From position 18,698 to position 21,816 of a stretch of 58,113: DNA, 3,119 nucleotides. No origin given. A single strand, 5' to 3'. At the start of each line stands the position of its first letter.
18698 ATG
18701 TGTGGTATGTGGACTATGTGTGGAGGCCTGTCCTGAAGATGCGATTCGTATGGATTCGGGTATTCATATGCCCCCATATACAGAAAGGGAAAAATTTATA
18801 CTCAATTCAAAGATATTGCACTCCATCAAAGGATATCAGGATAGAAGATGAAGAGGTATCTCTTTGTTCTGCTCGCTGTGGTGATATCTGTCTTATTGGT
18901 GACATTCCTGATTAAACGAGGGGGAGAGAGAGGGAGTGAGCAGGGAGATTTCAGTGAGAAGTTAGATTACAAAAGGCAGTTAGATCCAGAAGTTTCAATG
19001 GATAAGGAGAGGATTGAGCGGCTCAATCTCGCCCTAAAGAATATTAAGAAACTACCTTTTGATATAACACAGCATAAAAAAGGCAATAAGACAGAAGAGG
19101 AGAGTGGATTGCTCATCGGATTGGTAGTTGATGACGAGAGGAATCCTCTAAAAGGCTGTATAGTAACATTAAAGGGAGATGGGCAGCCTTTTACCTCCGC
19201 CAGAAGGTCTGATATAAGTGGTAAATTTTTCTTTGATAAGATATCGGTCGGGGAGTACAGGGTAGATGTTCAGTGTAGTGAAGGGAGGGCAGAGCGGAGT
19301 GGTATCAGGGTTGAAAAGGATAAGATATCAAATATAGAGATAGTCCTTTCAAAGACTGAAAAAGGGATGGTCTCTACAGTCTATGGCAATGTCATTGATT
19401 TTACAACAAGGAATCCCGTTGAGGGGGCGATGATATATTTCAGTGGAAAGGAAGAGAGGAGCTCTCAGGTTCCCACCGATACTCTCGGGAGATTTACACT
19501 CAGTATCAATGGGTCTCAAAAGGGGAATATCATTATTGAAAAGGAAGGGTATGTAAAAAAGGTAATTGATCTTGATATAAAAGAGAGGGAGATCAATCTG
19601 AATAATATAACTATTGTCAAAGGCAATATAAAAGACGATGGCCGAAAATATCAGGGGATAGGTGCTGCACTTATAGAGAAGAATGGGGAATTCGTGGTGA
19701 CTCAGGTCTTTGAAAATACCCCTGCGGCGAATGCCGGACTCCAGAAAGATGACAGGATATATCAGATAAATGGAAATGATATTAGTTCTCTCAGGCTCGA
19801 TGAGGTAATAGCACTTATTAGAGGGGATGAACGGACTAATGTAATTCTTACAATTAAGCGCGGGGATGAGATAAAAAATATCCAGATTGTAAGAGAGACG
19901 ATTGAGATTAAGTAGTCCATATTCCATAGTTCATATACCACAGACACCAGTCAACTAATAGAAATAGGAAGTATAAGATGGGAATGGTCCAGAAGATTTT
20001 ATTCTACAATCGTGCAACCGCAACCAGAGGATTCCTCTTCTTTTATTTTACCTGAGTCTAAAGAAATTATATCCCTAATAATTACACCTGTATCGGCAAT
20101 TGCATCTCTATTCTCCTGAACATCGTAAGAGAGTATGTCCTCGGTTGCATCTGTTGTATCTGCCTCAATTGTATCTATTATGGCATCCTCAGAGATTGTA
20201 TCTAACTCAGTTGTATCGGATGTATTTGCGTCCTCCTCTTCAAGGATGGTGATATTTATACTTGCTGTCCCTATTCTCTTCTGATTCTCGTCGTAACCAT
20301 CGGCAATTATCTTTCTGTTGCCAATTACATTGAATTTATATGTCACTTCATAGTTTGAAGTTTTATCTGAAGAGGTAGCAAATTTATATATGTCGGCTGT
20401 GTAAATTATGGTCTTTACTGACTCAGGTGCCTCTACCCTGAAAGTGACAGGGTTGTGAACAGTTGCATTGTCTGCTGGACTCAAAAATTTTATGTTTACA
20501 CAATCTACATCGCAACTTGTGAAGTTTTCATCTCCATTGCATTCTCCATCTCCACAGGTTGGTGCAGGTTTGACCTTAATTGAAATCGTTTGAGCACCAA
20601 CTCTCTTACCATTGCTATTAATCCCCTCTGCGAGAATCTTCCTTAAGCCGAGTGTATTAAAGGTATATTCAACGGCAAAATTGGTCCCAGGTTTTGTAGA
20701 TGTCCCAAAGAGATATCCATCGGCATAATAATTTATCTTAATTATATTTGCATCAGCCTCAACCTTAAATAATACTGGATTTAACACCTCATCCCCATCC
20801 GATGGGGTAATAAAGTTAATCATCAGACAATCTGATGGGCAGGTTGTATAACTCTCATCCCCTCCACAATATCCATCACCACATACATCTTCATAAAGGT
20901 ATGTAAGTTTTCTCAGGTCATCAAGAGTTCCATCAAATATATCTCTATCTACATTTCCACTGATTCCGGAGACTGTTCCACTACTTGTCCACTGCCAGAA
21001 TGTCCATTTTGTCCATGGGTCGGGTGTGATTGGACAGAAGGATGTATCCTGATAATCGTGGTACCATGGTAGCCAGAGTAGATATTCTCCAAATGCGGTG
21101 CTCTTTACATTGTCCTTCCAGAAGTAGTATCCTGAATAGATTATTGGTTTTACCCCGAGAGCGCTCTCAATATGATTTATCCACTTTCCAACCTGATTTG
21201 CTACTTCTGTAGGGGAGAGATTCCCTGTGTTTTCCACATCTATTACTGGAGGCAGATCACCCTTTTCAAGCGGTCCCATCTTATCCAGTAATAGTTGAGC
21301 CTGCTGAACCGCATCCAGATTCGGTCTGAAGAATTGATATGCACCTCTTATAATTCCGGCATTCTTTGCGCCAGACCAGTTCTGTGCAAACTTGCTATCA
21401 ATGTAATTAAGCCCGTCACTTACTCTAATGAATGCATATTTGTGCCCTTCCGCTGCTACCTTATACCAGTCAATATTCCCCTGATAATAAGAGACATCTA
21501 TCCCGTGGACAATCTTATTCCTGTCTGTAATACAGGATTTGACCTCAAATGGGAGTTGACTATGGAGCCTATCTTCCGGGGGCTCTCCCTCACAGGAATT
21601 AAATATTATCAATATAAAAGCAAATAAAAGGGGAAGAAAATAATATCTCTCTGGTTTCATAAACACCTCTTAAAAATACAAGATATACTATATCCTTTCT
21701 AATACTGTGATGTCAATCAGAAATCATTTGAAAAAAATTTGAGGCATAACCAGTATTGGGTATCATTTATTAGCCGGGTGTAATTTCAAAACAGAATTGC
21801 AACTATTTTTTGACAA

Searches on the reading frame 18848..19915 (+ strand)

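Call 81: search_protein_families(library=pfam, proteins=[window:18848-19915:+], max_evalue=0.000001)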
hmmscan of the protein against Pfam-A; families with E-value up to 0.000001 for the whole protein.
window:18848-19915:+ (355 aa): 5 families
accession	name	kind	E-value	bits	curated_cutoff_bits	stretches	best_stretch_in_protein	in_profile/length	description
PF13620.12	CarboxypepD_reg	-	1.1e-15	58.2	32.3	1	91-167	4-81/82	Carboxypeptidase regulatory-like domain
PF17820.7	PDZ_6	-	1.8e-14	53.6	27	1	283-338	1-54/54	PDZ domain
PF13715.12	CarbopepD_reg_2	-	7.7e-14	51.9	32.2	0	179-252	2-73/88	CarboxypepD_reg-like domain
PF13180.12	PDZ_2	-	4e-11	43.5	27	1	270-347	2-78/80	PDZ domain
PF00595.29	PDZ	-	8.8e-11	42.5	23.2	1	265-336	8-80/81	PDZ domain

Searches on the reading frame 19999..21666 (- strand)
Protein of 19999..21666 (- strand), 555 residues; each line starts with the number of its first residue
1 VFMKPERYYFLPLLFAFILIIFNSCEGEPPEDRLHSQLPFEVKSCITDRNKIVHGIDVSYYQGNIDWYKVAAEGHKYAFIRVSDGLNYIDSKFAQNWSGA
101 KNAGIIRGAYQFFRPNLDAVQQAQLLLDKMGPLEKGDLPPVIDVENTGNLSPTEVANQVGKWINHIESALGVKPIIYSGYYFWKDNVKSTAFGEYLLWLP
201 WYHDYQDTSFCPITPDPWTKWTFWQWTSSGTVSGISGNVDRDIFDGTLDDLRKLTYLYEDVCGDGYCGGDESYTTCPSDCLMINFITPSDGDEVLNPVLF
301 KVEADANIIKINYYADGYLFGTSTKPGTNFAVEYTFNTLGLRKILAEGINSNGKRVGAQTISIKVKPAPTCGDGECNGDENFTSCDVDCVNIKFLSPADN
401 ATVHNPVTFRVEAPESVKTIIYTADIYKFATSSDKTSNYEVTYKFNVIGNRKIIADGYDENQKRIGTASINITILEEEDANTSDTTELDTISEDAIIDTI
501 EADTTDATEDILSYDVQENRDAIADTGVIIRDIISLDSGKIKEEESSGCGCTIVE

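Call 51: search_protein_families(library=pfam, proteins=[window:19999-21666:-], max_evalue=0.00001)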
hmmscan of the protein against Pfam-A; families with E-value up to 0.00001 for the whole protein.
window:19999-21666:- (555 aa): 2 families
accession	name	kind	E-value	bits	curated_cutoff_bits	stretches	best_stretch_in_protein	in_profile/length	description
PF01183.26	Glyco_hydro_25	-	2.5e-43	148.9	27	1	56-235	1-180/180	Glycosyl hydrolases family 25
PF17957.7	Big_7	-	4.4e-07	30.9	24.1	0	283-334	3-58/70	Bacterial Ig domain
